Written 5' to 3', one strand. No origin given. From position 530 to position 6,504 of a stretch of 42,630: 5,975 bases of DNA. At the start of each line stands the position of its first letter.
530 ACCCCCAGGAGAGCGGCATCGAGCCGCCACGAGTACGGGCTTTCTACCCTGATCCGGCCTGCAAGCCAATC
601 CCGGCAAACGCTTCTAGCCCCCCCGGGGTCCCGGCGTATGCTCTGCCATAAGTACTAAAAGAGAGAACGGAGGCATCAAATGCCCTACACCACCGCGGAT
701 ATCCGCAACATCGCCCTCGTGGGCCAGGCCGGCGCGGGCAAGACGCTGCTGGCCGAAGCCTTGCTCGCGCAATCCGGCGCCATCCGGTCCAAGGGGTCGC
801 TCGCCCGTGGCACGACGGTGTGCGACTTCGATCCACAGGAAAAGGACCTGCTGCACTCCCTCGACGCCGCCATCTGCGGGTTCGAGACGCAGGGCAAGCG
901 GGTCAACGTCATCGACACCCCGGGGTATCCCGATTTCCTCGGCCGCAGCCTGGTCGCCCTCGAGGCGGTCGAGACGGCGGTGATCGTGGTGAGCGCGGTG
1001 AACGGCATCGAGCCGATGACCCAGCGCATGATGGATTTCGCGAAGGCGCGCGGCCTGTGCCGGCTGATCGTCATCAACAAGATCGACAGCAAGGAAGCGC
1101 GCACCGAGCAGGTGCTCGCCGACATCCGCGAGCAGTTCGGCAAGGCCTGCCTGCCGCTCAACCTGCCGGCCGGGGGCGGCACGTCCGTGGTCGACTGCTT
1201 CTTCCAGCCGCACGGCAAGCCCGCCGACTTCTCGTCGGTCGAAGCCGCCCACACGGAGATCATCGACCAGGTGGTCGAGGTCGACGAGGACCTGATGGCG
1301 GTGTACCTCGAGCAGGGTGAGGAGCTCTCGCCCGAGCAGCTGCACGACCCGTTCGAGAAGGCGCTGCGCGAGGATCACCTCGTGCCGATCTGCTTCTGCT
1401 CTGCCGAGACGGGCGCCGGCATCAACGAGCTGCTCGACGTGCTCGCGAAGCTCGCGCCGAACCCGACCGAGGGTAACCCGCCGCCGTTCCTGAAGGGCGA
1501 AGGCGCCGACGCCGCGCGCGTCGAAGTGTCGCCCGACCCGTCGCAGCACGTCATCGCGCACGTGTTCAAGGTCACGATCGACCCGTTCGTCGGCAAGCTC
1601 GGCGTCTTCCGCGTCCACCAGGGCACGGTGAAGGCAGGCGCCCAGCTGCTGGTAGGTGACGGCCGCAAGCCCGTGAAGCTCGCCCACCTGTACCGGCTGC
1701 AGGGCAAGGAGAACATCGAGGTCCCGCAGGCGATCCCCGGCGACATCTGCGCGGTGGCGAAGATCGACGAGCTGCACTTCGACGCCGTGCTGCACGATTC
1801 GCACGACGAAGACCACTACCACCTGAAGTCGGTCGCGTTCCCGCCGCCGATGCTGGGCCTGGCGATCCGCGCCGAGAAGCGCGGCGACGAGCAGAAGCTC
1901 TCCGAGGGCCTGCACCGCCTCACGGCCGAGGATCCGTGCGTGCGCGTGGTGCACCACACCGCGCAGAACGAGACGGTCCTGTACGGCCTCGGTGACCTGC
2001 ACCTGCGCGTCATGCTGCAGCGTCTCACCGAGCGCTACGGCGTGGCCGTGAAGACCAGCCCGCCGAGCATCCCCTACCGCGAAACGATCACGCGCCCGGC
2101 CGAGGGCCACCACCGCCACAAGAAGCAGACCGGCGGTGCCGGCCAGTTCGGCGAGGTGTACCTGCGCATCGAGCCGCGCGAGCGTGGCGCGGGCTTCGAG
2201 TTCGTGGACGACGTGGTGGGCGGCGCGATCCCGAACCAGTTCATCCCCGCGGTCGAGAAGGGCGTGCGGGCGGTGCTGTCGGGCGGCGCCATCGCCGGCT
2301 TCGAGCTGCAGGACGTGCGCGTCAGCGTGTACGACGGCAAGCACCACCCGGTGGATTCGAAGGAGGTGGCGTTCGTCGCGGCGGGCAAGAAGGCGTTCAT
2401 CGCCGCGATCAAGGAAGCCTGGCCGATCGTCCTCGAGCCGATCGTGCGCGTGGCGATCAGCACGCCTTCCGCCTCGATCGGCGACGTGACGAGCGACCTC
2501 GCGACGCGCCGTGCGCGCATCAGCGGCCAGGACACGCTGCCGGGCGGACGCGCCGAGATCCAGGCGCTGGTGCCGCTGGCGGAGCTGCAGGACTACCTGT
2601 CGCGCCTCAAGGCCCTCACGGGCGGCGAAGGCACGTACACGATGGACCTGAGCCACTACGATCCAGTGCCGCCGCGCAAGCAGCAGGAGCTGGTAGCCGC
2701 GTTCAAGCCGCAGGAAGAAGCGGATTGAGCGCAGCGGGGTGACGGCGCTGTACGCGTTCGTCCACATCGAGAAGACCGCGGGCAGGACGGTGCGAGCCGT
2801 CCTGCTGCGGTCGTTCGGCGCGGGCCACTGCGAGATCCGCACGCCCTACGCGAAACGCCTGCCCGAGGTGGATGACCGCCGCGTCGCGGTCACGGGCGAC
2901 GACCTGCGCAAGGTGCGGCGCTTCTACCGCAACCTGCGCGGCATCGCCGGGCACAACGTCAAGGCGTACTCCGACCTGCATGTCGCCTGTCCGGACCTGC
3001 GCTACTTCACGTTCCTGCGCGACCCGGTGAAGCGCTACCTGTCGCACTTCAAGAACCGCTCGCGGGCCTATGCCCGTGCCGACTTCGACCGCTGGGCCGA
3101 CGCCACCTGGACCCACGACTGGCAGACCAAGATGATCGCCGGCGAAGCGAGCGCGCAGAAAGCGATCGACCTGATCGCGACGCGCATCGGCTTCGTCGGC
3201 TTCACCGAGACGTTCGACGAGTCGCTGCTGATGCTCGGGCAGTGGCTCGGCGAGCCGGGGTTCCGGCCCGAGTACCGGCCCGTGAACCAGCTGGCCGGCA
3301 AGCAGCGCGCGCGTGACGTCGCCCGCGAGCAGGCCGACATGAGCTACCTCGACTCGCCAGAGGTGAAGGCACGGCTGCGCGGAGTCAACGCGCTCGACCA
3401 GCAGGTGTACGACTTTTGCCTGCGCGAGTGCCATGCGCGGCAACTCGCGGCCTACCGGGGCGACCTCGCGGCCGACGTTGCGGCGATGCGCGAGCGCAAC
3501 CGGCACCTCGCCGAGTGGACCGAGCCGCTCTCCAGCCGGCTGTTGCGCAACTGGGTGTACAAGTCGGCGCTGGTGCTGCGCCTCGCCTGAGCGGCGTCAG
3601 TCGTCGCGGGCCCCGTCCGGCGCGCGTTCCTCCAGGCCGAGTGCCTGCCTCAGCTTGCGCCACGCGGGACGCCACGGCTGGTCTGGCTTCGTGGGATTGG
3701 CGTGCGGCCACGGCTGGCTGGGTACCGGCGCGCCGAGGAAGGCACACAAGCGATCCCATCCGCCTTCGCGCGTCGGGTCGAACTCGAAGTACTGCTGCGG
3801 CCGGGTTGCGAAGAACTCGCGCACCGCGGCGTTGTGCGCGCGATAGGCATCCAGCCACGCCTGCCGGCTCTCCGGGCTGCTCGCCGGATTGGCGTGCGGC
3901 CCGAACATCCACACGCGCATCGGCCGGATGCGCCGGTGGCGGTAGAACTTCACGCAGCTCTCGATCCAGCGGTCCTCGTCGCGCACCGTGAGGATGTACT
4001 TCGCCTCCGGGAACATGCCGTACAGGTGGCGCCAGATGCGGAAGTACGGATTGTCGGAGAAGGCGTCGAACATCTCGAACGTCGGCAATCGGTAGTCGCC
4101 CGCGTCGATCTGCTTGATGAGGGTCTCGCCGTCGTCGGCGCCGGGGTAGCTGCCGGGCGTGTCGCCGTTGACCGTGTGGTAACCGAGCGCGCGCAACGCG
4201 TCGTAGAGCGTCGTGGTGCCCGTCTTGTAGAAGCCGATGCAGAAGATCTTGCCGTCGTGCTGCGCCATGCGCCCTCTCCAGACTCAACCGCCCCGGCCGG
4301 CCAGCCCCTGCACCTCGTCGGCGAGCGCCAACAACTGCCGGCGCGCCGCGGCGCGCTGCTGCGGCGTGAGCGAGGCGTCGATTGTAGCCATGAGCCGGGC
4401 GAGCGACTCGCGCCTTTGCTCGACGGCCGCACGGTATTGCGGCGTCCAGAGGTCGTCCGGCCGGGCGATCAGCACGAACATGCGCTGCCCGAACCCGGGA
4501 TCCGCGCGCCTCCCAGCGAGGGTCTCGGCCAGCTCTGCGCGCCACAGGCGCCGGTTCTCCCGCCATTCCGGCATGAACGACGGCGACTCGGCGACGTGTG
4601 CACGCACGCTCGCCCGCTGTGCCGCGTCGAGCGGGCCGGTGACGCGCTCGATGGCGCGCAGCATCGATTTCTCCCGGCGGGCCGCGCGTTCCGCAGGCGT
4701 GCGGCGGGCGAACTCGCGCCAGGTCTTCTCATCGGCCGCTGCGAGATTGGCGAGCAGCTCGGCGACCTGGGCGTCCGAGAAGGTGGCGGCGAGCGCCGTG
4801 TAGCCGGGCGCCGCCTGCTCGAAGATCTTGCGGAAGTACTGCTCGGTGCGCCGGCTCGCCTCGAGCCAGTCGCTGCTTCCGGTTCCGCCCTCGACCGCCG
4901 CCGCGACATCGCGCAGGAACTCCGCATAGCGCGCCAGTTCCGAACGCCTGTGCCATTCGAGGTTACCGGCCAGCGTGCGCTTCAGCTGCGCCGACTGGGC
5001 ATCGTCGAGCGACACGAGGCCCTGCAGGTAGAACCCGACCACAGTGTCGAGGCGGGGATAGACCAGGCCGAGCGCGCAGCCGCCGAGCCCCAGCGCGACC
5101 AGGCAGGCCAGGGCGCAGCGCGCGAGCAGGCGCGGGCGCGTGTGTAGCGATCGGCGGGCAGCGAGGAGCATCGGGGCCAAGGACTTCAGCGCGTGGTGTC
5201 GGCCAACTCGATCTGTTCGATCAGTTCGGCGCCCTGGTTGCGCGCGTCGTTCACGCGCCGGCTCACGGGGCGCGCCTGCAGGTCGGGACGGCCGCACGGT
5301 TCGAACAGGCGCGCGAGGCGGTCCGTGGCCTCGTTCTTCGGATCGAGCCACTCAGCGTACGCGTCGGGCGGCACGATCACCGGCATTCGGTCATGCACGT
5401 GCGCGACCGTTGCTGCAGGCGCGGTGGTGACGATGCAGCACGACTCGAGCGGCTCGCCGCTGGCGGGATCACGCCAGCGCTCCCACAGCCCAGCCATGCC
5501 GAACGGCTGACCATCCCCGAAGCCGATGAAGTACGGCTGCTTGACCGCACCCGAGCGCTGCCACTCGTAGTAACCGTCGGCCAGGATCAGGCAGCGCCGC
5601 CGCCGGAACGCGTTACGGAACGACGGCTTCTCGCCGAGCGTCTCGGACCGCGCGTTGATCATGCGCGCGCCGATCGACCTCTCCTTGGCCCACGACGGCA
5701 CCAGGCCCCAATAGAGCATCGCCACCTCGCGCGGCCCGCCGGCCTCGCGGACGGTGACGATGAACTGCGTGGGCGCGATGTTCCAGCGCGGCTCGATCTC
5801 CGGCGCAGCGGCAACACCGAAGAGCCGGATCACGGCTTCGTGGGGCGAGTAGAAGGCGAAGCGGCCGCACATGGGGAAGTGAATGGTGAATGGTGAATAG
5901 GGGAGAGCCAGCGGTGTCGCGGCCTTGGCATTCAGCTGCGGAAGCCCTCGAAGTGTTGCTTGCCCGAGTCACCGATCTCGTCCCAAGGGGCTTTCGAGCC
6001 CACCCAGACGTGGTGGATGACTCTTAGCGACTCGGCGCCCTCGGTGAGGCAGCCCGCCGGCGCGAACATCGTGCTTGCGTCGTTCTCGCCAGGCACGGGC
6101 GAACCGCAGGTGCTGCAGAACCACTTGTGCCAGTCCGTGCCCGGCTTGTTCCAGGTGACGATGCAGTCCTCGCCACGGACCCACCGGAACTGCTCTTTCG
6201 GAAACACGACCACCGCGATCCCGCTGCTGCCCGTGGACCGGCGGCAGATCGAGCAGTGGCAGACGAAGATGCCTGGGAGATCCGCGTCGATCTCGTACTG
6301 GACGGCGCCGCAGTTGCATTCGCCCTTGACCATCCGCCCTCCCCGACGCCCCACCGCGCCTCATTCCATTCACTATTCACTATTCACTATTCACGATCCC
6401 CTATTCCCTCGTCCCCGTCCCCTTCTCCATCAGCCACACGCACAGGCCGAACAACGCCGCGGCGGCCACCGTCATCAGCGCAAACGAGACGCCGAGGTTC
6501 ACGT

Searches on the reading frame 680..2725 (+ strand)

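Call 53: search_protein_families(library=pfam, proteins=[window:680-2725:+], max_evalue=0.001)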
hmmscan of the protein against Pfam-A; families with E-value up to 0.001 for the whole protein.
window:680-2725:+ (682 aa): 9 families
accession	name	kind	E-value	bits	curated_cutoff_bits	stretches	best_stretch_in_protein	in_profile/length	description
PF03764.24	EFG_IV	-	1.3e-38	131.9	24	1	462-580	1-120/121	Elongation factor G, domain IV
PF00009.33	GTP_EFTU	-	1.8e-37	129.2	26.5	1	7-260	2-187/188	Elongation factor Tu GTP binding domain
PF00679.30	EFG_C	-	8.6e-24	83.8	27.9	1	584-670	2-88/89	Elongation factor G C-terminus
PF14492.12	EFG_III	-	2.4e-21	76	27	1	387-460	1-74/75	Elongation Factor G, domain III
PF22042.2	EF-G_D2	-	6e-12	46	27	1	293-364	4-73/84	Elongation factor G domain 2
PF01926.29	MMR_HSR1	-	7.6e-07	29.7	21.9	1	10-134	1-113/113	50S ribosome-binding GTPase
PF03193.22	RsgA_GTPase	-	5.4e-06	26.8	30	0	96-162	22-91/174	RsgA GTPase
PF03144.31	GTP_EFTU_D2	-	7.4e-06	26.8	30.3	1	305-365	1-66/73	Elongation factor Tu domain 2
PF16658.11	RF3_C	-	0.00014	22.1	40.1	1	395-475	14-94/132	Class II release factor RF3, C-terminal domain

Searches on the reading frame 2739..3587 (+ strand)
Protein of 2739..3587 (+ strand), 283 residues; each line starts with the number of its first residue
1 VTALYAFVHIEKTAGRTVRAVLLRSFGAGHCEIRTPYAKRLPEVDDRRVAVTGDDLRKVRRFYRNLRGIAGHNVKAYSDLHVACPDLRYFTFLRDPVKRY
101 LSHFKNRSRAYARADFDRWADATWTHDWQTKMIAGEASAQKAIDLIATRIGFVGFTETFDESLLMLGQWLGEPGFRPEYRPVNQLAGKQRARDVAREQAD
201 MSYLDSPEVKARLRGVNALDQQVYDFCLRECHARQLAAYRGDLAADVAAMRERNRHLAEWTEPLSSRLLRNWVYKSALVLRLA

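Call 53: search_protein_families(library=pfam, proteins=[window:2739-3587:+], max_evalue=0.001)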
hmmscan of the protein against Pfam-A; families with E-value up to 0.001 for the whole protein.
window:2739-3587:+ (283 aa): 2 families
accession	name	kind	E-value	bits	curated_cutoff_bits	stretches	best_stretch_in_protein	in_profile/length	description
PF03567.20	Sulfotransfer_2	-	5.1e-08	33.8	22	1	7-226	13-251/252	Sulfotransferase family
PF06990.17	Gal-3-0_sulfotr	-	3.8e-05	23.2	27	1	90-259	185-336/402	Galactose-3-O-sulfotransferase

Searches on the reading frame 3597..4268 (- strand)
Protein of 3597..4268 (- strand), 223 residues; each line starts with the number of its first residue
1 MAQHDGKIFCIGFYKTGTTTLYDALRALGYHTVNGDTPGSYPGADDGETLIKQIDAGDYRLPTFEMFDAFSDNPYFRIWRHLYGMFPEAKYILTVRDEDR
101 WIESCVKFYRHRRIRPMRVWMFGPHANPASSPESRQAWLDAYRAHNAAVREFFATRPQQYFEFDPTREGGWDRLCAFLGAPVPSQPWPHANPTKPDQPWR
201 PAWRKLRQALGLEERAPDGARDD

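Call 53: search_protein_families(library=pfam, proteins=[window:3597-4268:-], max_evalue=0.001)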
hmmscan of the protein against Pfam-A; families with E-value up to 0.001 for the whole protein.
window:3597-4268:- (223 aa): 2 families
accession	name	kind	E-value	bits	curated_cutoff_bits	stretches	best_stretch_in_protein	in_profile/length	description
PF17784.7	Sulfotransfer_4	-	1.2e-35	123.8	22.8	1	7-193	1-212/215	Sulfotransferase domain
PF13469.12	Sulfotransfer_3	-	9.4e-08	33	27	1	75-181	111-213/216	Sulfotransferase family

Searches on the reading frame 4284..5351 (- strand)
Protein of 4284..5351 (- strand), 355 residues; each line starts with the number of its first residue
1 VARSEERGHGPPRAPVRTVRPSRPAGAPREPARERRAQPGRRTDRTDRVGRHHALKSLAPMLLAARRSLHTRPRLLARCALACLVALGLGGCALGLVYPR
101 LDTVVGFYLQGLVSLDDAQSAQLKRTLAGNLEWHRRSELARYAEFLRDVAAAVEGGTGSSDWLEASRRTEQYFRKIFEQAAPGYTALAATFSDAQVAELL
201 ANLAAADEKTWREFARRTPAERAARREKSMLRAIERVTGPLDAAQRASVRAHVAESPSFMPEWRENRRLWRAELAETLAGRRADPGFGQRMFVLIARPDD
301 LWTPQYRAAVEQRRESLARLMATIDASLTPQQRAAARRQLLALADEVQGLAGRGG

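Call 53: search_protein_families(library=pfam, proteins=[window:4284-5351:-], max_evalue=0.001)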
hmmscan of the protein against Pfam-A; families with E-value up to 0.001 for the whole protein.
window:4284-5351:- (355 aa): 1 family
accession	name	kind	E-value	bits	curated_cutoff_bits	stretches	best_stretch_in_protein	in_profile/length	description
PF19795.4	DUF6279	-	2.4e-28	99.9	27.7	1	113-307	3-195/195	Family of unknown function (DUF6279)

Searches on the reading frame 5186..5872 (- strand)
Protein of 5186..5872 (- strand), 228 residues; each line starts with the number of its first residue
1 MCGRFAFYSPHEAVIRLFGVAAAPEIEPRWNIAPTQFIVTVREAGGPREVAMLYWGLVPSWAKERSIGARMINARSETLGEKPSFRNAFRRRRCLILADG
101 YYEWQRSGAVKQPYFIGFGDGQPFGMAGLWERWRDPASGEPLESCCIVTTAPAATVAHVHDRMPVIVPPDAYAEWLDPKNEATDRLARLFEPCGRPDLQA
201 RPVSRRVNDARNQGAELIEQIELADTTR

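Call 53: search_protein_families(library=pfam, proteins=[window:5186-5872:-], max_evalue=0.001)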
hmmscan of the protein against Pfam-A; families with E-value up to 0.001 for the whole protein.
window:5186-5872:- (228 aa): 1 family
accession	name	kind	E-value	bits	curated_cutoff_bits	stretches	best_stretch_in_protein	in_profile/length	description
PF02586.19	SRAP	-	1.6e-75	253.8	27.1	1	1-209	1-213/214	SOS response associated peptidase (SRAP)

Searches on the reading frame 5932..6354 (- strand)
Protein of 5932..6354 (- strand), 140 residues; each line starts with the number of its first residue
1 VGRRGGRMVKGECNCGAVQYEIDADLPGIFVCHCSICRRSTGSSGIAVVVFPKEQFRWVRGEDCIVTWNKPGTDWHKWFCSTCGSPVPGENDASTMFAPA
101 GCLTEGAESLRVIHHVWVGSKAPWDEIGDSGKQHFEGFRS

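Call 53: search_protein_families(library=pfam, proteins=[window:5932-6354:-], max_evalue=0.001)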
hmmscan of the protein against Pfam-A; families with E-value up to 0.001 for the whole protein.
window:5932-6354:- (140 aa): 1 family
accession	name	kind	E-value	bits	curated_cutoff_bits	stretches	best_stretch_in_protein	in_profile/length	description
PF04828.22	GFA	-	4.1e-24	85.3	24.3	1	8-119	1-114/115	Glutathione-dependent formaldehyde-activating enzyme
